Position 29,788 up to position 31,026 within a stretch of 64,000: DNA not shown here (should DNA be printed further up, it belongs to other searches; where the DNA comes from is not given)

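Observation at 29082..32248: Lower-GC island between xerD and pyrG: Schlafen/AlbA_2-HATPase protein + HNH endonuclease operon plus two small genes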

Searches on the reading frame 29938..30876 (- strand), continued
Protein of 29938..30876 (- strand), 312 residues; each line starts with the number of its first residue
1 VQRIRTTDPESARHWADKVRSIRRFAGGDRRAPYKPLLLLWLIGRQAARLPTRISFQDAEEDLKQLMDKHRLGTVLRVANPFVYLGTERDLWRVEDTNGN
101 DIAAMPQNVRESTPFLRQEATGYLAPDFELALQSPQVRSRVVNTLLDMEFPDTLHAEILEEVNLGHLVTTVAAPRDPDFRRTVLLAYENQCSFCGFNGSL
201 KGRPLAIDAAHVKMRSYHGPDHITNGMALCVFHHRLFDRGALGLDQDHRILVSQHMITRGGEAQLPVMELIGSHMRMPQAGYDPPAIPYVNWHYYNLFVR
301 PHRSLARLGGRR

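Call 50: search_protein_families(library=padloc, proteins=[L050:6351-6794:+, L006:13352-14764:-, L060:12292-14253:+, L052:3687-4481:-, L028:8356-9711:-, L015:10914-12479:-, L022:5386-6195:+, L003:6746-7453:-, L053:8694-9902:-, L057:11777-13312:+], max_evalue=0.001)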
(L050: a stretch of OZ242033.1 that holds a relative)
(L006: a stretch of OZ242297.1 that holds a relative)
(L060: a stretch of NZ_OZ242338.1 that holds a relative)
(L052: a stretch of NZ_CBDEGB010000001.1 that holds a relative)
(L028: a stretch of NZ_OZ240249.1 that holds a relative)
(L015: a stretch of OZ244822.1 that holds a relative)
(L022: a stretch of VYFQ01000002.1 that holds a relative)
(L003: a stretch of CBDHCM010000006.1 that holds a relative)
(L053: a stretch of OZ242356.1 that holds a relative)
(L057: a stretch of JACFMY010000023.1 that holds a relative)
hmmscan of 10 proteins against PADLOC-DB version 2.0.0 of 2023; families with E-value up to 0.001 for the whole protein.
L050:6351-6794:+ (147 aa): 0 families

L006:13352-14764:- (470 aa): 1 family
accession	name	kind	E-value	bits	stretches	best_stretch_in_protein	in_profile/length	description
PDLC02658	DndB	-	2.8e-11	41.1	1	4-220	7-196/356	DndB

L060:12292-14253:+ (653 aa): 1 family
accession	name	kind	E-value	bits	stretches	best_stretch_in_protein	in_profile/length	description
PDLC04582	PDC-M33A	-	4.5e-27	93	1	24-453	23-415/627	-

L052:3687-4481:- (264 aa): 0 families

L028:8356-9711:- (451 aa): 1 family
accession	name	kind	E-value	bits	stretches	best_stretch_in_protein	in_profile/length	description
PDLC02782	SspD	-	1.1e-09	36.4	1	42-96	2-53/277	SspD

L015:10914-12479:- (521 aa): 41 families (the best 25 are shown)
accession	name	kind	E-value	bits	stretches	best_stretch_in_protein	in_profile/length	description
PDLC00633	ZorD1|ZorD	-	9.3e-69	230.4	1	87-505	436-885/908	"SWI2/SNF2 helicase, Mrr-like nuclease"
PDLC02842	DpdE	-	6.3e-56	187.7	1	81-503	688-1149/1176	DpdE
PDLC00634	ZorD1|ZorD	-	1.1e-54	183.6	2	185-480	608-936/1208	"SWI2/SNF2 helicase, Mrr-like nuclease"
PDLC00631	ZorD1|ZorD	-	4.4e-53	178.4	1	95-486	442-885/1071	"SWI2/SNF2 helicase, Mrr-like nuclease"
PDLC00629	ZorD1|ZorD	-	1.2e-52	177.1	1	84-481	472-925/1012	"SWI2/SNF2 helicase, Mrr-like nuclease"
PDLC00632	ZorD1|ZorD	-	8.2e-52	174.3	2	186-500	713-1075/1101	"SWI2/SNF2 helicase, Mrr-like nuclease"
PDLC02845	DpdE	-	7e-50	167.8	1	95-502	844-1270/1293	DpdE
PDLC02851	DpdE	-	1.9e-47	159.8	1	81-507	584-1037/1055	DpdE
PDLC02627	DrmD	-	1.5e-43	147.1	1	98-502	307-695/748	DrmD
PDLC02849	DpdE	-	1.5e-43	147.1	1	84-500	390-829/857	DpdE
PDLC00628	ZorD1|ZorD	-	1.1e-37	127.3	1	87-483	505-945/1171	"SWI2/SNF2 helicase, Mrr-like nuclease"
PDLC02850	DpdE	-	2.3e-37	126.4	1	95-494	805-1231/1282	DpdE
PDLC02852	DpdE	-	3e-37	126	1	95-504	466-856/905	DpdE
PDLC00627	ZorD1|ZorD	-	4.1e-33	112.4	2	391-480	872-960/1006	"SWI2/SNF2 helicase, Mrr-like nuclease"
PDLC02854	DpdE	-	1.4e-32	110.5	1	95-498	580-1055/1083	DpdE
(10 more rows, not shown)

L022:5386-6195:+ (269 aa): 1 family
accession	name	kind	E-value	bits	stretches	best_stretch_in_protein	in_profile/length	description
PDLC04296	PDC-M02A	-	0.00085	16.8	0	93-144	40-90/193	-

L003:6746-7453:- (235 aa): 7 families
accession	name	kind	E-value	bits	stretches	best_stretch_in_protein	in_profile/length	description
PDLC02607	DrmC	-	2.9e-07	28.1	1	44-136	148-235/265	DrmC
PDLC03829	ZacB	-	4.5e-07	27.1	1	96-176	294-366/586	-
PDLC02588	DrmC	-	2.8e-06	25.2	1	67-133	162-222/256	DrmC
PDLC02595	DrmC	-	0.00035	18.4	1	69-134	178-239/269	DrmC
PDLC02606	DrmC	-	0.00049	17.9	1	60-137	86-156/182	DrmC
PDLC02707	PbeA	-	0.00066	16.4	1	76-183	116-222/672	PbeA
PDLC02585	DrmC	-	0.00096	16.8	0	81-155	177-246/253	DrmC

L053:8694-9902:- (402 aa): 0 families

L057:11777-13312:+ (511 aa): 0 families

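Call 75: search_protein_families(library=padloc, proteins=[L015:14430-17198:-, L015:13940-14443:-, L020:11116-13641:-, L016:7190-8302:-, L019:14316-17270:-, L021:11402-12139:-, L021:11001-11405:-, L013:7507-9726:-, L006:15271-18501:-, L022:11011-12273:-], max_evalue=0.001)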
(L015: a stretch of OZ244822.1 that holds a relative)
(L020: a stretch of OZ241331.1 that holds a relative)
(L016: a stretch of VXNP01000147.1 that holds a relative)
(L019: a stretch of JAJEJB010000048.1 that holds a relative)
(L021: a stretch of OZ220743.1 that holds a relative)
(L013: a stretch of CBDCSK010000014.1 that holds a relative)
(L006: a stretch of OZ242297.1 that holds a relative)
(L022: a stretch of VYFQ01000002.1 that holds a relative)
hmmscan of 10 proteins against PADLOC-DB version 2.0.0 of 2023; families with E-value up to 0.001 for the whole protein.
L015:14430-17198:- (922 aa): 0 families

L015:13940-14443:- (167 aa): 0 families

L020:11116-13641:- (841 aa): 35 families (the best 25 are shown)
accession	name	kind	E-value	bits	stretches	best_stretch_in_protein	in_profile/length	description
PDLC02792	SspE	-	9.7e-235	779.4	1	4-777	2-771/771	SspE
PDLC02783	SspE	-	3.8e-156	519.5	1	4-776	3-792/793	SspE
PDLC02789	SspE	-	3.7e-131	437.1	1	9-777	3-749/749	SspE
PDLC02786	SspE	-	6.7e-129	429.4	1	4-777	2-765/766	SspE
PDLC02791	SspE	-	2.8e-88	295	1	8-777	3-774/775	SspE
PDLC02790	SspE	-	2e-72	242.4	1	12-777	2-776/776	SspE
PDLC02784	SspE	-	2.2e-64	216.2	1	46-728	2-660/714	SspE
PDLC02787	SspE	-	1.8e-61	206.4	3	5-203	3-201/727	SspE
PDLC02785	SspE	-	1.7e-45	153.6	2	12-419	7-414/785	SspE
PDLC02788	SspE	-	2.1e-28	97.1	2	7-381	3-385/797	SspE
PDLC02695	Orf5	-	6.8e-28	95.4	2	14-127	9-113/601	Orf5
PDLC04155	HEC-06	-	1.2e-25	88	2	16-118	13-96/562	-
PDLC02693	Orf5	-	1.6e-25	88.1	2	25-136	8-104/543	Orf5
PDLC04154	HEC-06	-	1.3e-24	84.8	2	7-119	6-99/569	-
PDLC02701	Orf5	-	2.4e-24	83.8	2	24-129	18-116/596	Orf5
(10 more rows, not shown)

L016:7190-8302:- (370 aa): 0 families

L019:14316-17270:- (984 aa): 0 families

L021:11402-12139:- (245 aa): 0 families

L021:11001-11405:- (134 aa): 0 families

L013:7507-9726:- (739 aa): 23 families
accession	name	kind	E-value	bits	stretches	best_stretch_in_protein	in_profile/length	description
PDLC00132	GajB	-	7e-21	72.5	2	431-625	183-375/625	UrvD helicase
PDLC01087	C3a187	-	1.4e-19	68.3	2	452-702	315-537/559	NERD+UvrD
PDLC00117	GajB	-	2.3e-18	64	2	446-627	208-376/604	UrvD helicase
PDLC00107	GajB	-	1.3e-12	45.1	2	639-711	478-559/587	UrvD helicase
PDLC00114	GajB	-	1.5e-11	41.6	1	636-711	543-614/635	UrvD helicase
PDLC00123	GajB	-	2.6e-11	40.8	1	603-709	403-508/540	UrvD helicase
PDLC03802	RTasHel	-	2.9e-10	37.6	1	449-615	185-328/675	DRT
PDLC00127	GajB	-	3.8e-09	33.6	1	454-536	199-284/594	UrvD helicase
PDLC03813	RTasNERD-Hel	-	6.1e-08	30.2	1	449-663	290-482/519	DRT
PDLC00104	GajB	-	1.9e-07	28.2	0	622-716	485-572/574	UrvD helicase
PDLC00103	GajB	-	3.4e-07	27.5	1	637-709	517-577/612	UrvD helicase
PDLC00148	GajB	-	9.7e-07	26.1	0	451-502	144-189/369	UrvD helicase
PDLC00108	GajB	-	2.2e-06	24.9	0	627-710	342-416/445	UrvD helicase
PDLC00106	GajB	-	5.1e-06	23.3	1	453-548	202-295/577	UrvD helicase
PDLC00129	GajB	-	9.5e-06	22.5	1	452-547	222-315/594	UrvD helicase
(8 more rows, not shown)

L006:15271-18501:- (1076 aa): 0 families

L022:11011-12273:- (420 aa): 1 family
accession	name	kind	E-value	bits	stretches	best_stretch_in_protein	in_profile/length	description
PDLC02658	DndB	-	2.5e-25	87.3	1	4-397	6-349/356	DndB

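Call 76: search_protein_families(library=pfam, proteins=[L015:14430-17198:-, L015:13940-14443:-, L020:11116-13641:-, L016:7190-8302:-, L019:14316-17270:-, L021:11402-12139:-, L021:11001-11405:-, L013:7507-9726:-, L006:15271-18501:-, L022:11011-12273:-], max_evalue=0.001)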
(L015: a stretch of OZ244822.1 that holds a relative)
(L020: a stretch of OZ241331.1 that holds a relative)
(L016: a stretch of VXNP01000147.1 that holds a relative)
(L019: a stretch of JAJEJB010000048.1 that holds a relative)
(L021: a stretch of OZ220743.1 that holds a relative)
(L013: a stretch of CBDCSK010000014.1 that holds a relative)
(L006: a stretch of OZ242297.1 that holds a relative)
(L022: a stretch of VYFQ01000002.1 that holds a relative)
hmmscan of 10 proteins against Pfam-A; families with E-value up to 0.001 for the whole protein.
L015:14430-17198:- (922 aa): 1 family
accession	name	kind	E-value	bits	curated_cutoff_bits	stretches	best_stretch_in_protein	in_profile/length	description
PF04545.22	Sigma70_r4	-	8.9e-08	32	24.1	1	444-488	1-43/50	Sigma-70, region 4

L015:13940-14443:- (167 aa): 1 family
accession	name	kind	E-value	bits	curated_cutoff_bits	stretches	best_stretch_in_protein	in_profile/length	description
PF01541.30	GIY-YIG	-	4.2e-05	24.2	22.6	1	67-91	11-35/78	GIY-YIG catalytic domain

L020:11116-13641:- (841 aa): 2 families
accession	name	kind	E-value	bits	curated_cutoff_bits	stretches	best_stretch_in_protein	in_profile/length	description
PF03235.19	GmrSD_N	-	1.1e-30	107.7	33.2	1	17-339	3-197/199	GmrSD restriction endonuclease, N-terminal domain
PF07510.16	GmrSD_C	-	7.1e-13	49.1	23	1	647-766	43-136/138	GmrSD restriction endonucleases, C-terminal domain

L016:7190-8302:- (370 aa): 0 families

L019:14316-17270:- (984 aa): 1 family
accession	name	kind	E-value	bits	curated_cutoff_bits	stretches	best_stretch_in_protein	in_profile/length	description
PF10101.14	DUF2339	-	1.2e-137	460.9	33.6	1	189-960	1-659/659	Predicted membrane protein (DUF2339)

L021:11402-12139:- (245 aa): 0 families

L021:11001-11405:- (134 aa): 0 families

L013:7507-9726:- (739 aa): 8 families
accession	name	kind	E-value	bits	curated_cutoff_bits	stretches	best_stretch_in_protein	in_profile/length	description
PF13361.12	UvrD_C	-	1.6e-14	54.5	25.6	2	632-707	279-346/350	UvrD-like helicase C-terminal domain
PF00580.27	UvrD-helicase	-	9.4e-12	45.6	23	1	447-502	203-252/271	UvrD/REP helicase N-terminal domain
PF13245.12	AAA_19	-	2.4e-08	34.7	25.1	1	248-503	2-131/134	AAA domain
PF13538.12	UvrD_C_2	-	4e-07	30.2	27.4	0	641-673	2-35/52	UvrD-like helicase C-terminal domain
PF13087.12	AAA_12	-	7.4e-06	26.1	27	1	580-707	91-191/195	AAA domain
PF13401.12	AAA_22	-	3.7e-05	24.5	27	0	452-496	78-122/130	AAA domain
PF13191.12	AAA_16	-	0.00025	22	32.6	0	261-485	29-161/167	AAA ATPase domain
PF09848.15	SLFN-g3_helicase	-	0.00072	19.4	24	0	261-280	6-25/354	Schlafen group 3, DNA/RNA helicase domain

L006:15271-18501:- (1076 aa): 2 families
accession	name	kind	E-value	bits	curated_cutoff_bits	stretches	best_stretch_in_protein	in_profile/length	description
PF04545.22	Sigma70_r4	-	4.8e-05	23.2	24.1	1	622-646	20-44/50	Sigma-70, region 4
PF04539.22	Sigma70_r3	-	0.00071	20.1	25.3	0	798-824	16-42/78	Sigma-70 region 3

L022:11011-12273:- (420 aa): 1 family
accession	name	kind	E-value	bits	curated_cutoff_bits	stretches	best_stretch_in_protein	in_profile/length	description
PF14072.11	DndB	-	9.3e-35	120.7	29.1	1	5-390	1-336/338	DNA-sulfur modification-associated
